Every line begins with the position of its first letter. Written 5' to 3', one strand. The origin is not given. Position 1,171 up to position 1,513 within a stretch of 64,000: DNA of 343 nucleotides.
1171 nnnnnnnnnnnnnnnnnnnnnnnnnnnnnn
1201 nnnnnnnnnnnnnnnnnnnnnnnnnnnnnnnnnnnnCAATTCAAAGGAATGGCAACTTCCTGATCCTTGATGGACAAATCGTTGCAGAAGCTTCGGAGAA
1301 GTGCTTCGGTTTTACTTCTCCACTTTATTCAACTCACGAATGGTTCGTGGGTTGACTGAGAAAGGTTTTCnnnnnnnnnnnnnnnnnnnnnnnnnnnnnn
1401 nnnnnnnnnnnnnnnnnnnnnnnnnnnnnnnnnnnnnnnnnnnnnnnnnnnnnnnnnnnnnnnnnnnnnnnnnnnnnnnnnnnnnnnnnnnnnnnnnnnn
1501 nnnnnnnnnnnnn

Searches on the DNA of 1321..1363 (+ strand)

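Call 40: build_rna_model(alignment_id=A4, structure=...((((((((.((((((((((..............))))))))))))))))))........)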
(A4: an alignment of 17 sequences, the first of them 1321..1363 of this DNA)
Model R1 built from alignment A4 (17 sequences, 62 columns); structure: as given.
model positions 46; base pairs 18; branch points 0; effective number of sequences 17; information 0.77 bits per position. Calibrated on 0.2 Mb of random sequence (short: E-values are rough).
structure used (alignment columns):
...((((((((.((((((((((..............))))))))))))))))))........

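Call 41: search_with_rna_model(model_id=R1, sources=[window, L003, L004, L005, L006, L007, L008, L009, L010, L011, L012, L013, L014, L015, L017, L018, L019, L020, L021, L022, L023, L024], max_evalue=1, make_alignment=true)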
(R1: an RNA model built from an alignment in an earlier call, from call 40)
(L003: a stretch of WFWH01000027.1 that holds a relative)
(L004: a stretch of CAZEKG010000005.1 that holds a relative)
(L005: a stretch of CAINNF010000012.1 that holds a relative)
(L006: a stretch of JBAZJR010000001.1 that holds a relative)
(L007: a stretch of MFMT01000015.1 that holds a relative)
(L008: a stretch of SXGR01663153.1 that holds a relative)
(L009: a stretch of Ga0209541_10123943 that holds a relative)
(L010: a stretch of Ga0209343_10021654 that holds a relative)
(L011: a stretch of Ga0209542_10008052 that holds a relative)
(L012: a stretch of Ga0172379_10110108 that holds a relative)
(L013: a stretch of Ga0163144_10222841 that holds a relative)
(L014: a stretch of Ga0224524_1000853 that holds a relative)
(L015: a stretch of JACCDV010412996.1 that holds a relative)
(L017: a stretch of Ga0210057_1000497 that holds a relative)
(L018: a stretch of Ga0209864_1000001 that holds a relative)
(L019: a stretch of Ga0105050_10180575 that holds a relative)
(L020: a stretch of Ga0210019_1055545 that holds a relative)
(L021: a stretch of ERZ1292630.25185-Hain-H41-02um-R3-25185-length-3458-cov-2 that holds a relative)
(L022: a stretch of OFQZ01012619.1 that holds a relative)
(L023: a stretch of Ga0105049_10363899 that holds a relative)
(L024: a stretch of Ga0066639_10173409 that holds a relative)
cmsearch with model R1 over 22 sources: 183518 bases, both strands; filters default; matches with E-value up to 1: 33.
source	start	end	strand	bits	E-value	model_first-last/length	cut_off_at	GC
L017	6344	6388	+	46.8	5.1e-09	1-46/46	no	0.44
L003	5738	5783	+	46.2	7.2e-09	1-46/46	no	0.52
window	6216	6261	+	45.8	9.3e-09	1-46/46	no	0.35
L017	2051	2099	+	44.1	2.5e-08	1-46/46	no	0.41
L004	3844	3887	+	43.8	3e-08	1-46/46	no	0.39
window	1320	1364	+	43.5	3.7e-08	1-46/46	no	0.44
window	8871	8920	+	41.3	1.4e-07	1-46/46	no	0.34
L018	5793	5837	+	41.2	1.5e-07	1-46/46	no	0.44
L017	5775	5823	+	40.4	2.4e-07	1-46/46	no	0.41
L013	1888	1932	+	39.4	4.3e-07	1-46/46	no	0.4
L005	5752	5796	+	38.7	6.5e-07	1-46/46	no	0.53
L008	3222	3266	+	38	9.9e-07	1-46/46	no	0.47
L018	3886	3941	+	34.6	7.8e-06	1-46/46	no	0.3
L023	626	693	+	33.1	1.9e-05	1-46/46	no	0.34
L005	3924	3974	+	32.5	2.8e-05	1-46/46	no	0.53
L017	3895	3942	+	29.6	0.00016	1-46/46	no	0.5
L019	474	541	+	28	0.00042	1-46/46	no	0.31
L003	2462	2507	+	27.9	0.00045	1-46/46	no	0.5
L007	4474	4518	+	27.4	0.00061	1-46/46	no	0.42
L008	3899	3947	+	27.1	0.00072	1-46/46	no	0.49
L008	5803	5870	+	25.8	0.0016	1-46/46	no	0.51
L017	1261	1305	+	25.6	0.0018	1-46/46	no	0.38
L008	945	991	+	22.2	0.013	1-46/46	no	0.43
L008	6655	6702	+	21.6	0.02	1-46/46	no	0.4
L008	1797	1841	+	21.1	0.027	1-46/46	no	0.42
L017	2527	2574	+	20.3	0.045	1-46/46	no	0.54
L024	1024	1088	+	19.3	0.078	1-46/46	no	0.42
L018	3263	3305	+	19.3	0.079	1-46/46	no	0.51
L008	2675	2719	+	18.9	0.099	1-46/46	no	0.49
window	2411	2467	+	18.3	0.15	1-46/46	no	0.26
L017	703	750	+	16.6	0.4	1-46/46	no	0.52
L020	610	643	-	15.2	0.94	1-46/46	no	0.24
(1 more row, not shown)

Alignment A5: 33 matches aligned to the model, 91 columns, each read 5' to 3' on its own strand. Consensus structure (alignment columns), stored with it:
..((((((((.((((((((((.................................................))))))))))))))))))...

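Call 49: search_with_rna_model(model_id=R1, sources=[L001, L026, L027], max_evalue=1)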
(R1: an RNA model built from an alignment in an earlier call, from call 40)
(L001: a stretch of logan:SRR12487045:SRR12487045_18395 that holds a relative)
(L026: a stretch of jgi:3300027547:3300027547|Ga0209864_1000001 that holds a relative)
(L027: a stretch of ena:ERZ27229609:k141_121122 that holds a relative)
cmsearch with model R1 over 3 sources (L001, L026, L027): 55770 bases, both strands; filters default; matches with E-value up to 1: 12.
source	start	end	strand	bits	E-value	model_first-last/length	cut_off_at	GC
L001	9211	9256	+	45.8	2.8e-09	1-46/46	no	0.35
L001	4315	4359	+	43.5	1.1e-08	1-46/46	no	0.44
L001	11866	11915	+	41.3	4.1e-08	1-46/46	no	0.34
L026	11790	11834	+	41.2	4.6e-08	1-46/46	no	0.44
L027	11752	11796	+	38.7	2e-07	1-46/46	no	0.53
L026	9883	9938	+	34.6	2.4e-06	1-46/46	no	0.3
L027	9924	9974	+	32.5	8.5e-06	1-46/46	no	0.53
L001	9896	9940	+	32.3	9.5e-06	1-46/46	no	0.44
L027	3143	3190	+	28.6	8.9e-05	1-46/46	no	0.4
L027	2698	2767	+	20.1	0.015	1-46/46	no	0.41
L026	9260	9302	+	19.3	0.024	1-46/46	no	0.51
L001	5406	5462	+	18.3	0.044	1-46/46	no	0.26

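Call 58: search_with_rna_model(model_id=R1, sources=[L029, L030, L031, L032], max_evalue=1)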
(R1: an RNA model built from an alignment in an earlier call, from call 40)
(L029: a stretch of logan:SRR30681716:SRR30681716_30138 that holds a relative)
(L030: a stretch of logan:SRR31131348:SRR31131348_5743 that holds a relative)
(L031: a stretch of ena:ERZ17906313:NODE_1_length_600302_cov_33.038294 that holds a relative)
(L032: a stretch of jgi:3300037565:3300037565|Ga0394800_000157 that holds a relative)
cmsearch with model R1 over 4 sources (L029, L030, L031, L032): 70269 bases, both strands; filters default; matches with E-value up to 1: 1.
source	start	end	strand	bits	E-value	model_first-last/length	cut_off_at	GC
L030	7848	7897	+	31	2.6e-05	1-46/46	no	0.3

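Call 80: search_with_rna_model(model_id=R1, sources=[window, L003, L004, L006, L007, L008, L009, L010, L012, L013, L014, L015, L017, L019, L020, L021, L022, L024, L026, L027, L029, L030, L031, L032], max_evalue=0.05, make_alignment=true)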
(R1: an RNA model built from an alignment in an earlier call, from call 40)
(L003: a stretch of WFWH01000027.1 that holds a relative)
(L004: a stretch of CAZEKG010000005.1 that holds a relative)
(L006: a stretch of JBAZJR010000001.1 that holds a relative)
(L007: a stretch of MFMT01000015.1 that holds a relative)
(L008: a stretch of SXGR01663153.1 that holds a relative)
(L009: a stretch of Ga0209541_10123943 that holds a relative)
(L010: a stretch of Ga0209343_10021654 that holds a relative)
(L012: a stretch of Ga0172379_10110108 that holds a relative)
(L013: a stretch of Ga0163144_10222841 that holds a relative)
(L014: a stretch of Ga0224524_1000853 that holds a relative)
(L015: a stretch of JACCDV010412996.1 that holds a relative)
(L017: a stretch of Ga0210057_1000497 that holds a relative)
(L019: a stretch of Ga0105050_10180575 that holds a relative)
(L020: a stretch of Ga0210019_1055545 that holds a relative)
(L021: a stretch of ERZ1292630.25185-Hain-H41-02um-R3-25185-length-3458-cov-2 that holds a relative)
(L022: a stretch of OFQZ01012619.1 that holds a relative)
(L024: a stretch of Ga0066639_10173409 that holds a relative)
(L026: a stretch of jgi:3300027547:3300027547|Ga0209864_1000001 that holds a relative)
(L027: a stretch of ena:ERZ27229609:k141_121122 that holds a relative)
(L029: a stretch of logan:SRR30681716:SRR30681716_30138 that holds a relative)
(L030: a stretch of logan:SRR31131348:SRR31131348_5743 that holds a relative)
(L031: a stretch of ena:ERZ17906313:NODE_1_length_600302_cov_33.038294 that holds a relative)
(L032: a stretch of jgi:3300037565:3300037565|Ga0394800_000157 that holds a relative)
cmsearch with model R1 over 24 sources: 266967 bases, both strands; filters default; matches with E-value up to 0.05: 27.
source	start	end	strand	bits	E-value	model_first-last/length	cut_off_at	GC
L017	6344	6388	+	46.8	7.4e-09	1-46/46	no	0.44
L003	5738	5783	+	46.2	1e-08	1-46/46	no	0.52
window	6216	6261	+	45.8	1.3e-08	1-46/46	no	0.35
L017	2051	2099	+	44.1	3.7e-08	1-46/46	no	0.41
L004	3844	3887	+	43.8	4.4e-08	1-46/46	no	0.39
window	1320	1364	+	43.5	5.3e-08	1-46/46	no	0.44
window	8871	8920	+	41.3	2e-07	1-46/46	no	0.34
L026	11790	11834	+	41.2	2.2e-07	1-46/46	no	0.44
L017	5775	5823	+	40.4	3.5e-07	1-46/46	no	0.41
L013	1888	1932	+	39.4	6.2e-07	1-46/46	no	0.4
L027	11752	11796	+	38.7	9.5e-07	1-46/46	no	0.53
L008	3222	3266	+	38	1.4e-06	1-46/46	no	0.47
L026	9883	9938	+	34.6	1.1e-05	1-46/46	no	0.3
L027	9924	9974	+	32.5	4.1e-05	1-46/46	no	0.53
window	6901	6945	+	32.3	4.5e-05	1-46/46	no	0.44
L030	7848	7897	+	31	9.8e-05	1-46/46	no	0.3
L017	3895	3942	+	29.6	0.00023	1-46/46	no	0.5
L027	3143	3190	+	28.6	0.00043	1-46/46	no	0.4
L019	474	541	+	28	0.00061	1-46/46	no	0.31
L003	2462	2507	+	27.9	0.00065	1-46/46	no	0.5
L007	4474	4518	+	27.4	0.00089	1-46/46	no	0.42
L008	3899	3947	+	27.1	0.001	1-46/46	no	0.49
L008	5803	5870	+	25.8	0.0023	1-46/46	no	0.51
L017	1261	1305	+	25.6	0.0027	1-46/46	no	0.38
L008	945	991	+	22.2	0.02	1-46/46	no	0.43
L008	6655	6702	+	21.6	0.03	1-46/46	no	0.4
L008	1797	1841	+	21.1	0.039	1-46/46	no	0.42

Alignment A6: 27 matches aligned to the model, 90 columns, each read 5' to 3' on its own strand. Consensus structure (alignment columns), stored with it:
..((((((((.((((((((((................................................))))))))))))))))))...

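Call 83: build_rna_model(alignment_id=A6, structure=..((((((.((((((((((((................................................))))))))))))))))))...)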
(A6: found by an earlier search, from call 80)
Model R2 built from alignment A6 (27 sequences, 90 columns); structure: as given.
model positions 46; base pairs 18; branch points 0; effective number of sequences 27; information 0.787 bits per position. Calibrated on 0.2 Mb of random sequence (short: E-values are rough).
structure used (alignment columns):
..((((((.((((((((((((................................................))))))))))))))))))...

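Call 84: search_with_rna_model(model_id=R2, sources=[window, L003, L004, L006, L007, L008, L009, L010, L012, L013, L014, L015, L017, L019, L020, L021, L022, L024, L026, L027, L029, L030, L031, L032], max_evalue=0.1, make_alignment=true)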
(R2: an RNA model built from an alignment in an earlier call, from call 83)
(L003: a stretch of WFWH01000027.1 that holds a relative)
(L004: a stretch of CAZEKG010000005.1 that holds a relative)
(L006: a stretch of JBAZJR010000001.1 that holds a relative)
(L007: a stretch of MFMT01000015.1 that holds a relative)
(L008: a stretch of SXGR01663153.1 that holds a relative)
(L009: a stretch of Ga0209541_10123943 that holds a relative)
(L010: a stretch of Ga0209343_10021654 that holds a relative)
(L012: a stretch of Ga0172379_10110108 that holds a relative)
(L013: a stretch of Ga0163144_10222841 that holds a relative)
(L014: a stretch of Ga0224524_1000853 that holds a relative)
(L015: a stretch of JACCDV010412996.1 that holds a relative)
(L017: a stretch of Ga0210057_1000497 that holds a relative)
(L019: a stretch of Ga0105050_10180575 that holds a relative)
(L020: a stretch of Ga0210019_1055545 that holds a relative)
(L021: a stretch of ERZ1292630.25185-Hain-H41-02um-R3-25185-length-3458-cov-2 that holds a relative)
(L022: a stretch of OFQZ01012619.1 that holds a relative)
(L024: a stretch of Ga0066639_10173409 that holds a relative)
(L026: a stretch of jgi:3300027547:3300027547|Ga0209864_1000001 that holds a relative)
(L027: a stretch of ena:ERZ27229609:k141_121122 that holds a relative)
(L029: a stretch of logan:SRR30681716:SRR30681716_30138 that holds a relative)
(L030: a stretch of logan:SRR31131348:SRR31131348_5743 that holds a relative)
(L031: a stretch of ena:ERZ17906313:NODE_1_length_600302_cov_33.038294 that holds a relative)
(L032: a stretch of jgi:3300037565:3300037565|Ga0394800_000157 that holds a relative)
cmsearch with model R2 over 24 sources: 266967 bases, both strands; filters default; matches with E-value up to 0.1: 38.
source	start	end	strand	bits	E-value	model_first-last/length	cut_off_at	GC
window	6216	6261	+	47.8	1.9e-09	1-46/46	no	0.35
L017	6344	6388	+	47.2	2.8e-09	1-46/46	no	0.44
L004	3844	3887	+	46.6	3.9e-09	1-46/46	no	0.39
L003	5738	5783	+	45.2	9.5e-09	1-46/46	no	0.52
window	8871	8920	+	44.7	1.3e-08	1-46/46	no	0.34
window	1320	1364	+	44.2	1.8e-08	1-46/46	no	0.44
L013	1888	1932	+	44.1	2e-08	1-46/46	no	0.4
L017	2051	2099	+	44.1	2e-08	1-46/46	no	0.41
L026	11790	11834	+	42.4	5.6e-08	1-46/46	no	0.44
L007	4474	4518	+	41.9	8e-08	1-46/46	no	0.42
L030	7848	7897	+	41.2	1.2e-07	1-46/46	no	0.3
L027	3143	3190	+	41.1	1.3e-07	1-46/46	no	0.4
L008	945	991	+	40.2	2.3e-07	1-46/46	no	0.43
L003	2462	2507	+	40.1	2.5e-07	1-46/46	no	0.5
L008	1797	1841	+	38.9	5.3e-07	1-46/46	no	0.42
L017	5775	5823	+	38.6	6.5e-07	1-46/46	no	0.41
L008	6655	6702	+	38.1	8.6e-07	1-46/46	no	0.4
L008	3222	3266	+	37.9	1e-06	1-46/46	no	0.47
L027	11752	11796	+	37.7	1.1e-06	1-46/46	no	0.53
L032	15909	15953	+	37.2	1.5e-06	1-46/46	no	0.36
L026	9883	9938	+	36.7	2.1e-06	1-46/46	no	0.3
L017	1261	1305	+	36.1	3e-06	1-46/46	no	0.38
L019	474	541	+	35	6.1e-06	1-46/46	no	0.31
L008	5803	5870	+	30.1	0.00014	1-46/46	no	0.51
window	2411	2467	+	29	0.00028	1-46/46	no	0.26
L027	9924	9974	+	27.7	0.00063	1-46/46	no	0.53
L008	2675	2719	+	27.2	0.00088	1-46/46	no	0.49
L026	9260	9302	+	26.2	0.0017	1-46/46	no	0.51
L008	2399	2452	+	24.7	0.0042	1-46/46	no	0.5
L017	3088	3197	+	23.5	0.009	1-46/46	no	0.42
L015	7686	7729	+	23.3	0.01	1-46/46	no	0.52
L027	2698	2767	+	23.2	0.011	1-46/46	no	0.41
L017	2527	2574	+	22.5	0.017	1-46/46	no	0.54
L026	15607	15650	+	22.4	0.018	1-46/46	no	0.43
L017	3895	3942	+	22.4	0.018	1-46/46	no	0.5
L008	3899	3947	+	20.9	0.048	1-46/46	no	0.49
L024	1024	1088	+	20.7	0.055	1-46/46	no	0.42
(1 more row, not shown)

Alignment A7: 38 matches aligned to the model, 125 columns, each read 5' to 3' on its own strand. Consensus structure (alignment columns), stored with it:
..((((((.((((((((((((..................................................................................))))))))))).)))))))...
